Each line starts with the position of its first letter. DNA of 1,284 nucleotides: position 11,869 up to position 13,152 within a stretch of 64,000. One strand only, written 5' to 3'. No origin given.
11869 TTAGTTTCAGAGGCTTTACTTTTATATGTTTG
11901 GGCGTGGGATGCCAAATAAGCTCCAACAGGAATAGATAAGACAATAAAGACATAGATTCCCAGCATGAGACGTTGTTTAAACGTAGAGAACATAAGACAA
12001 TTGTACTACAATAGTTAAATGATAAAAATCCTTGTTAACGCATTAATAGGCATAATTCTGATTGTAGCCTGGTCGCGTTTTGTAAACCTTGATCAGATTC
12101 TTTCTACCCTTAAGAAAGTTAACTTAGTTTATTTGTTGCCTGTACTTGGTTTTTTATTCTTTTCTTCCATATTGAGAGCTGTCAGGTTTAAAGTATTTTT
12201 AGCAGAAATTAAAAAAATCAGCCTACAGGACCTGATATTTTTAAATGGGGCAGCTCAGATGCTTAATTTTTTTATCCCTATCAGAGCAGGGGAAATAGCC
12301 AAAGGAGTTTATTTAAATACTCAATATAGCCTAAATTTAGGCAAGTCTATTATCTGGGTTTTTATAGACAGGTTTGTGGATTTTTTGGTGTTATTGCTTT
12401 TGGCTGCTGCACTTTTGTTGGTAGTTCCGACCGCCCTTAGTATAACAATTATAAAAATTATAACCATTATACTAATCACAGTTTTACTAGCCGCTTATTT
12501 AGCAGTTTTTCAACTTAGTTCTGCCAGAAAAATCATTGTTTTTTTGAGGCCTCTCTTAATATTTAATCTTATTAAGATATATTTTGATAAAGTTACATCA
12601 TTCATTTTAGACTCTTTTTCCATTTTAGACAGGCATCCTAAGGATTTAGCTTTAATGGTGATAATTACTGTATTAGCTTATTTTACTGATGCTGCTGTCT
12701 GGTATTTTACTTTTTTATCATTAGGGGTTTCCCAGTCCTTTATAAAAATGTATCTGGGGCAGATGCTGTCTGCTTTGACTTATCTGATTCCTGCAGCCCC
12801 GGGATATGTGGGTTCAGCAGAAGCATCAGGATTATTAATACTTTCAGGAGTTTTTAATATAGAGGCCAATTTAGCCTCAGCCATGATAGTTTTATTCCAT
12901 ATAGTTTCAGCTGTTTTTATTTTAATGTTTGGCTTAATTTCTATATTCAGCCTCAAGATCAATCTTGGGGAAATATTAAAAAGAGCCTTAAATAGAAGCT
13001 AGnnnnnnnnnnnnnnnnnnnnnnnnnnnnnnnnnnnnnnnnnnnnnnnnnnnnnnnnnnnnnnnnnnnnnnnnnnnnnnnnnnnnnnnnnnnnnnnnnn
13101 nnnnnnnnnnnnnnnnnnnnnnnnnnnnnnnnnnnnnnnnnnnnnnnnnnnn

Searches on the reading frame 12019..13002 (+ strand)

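Call 93: search_protein_families(library=pfam, proteins=[window:12019-13002:+], max_evalue=0.001)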
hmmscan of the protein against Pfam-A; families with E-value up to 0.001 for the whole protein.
window:12019-13002:+ (327 aa): 1 family
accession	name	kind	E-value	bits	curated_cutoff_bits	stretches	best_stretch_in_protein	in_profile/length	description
PF03706.18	LPG_synthase_TM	-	7.1e-34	118.1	33.4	1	8-305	5-302/302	Lysylphosphatidylglycerol synthase TM region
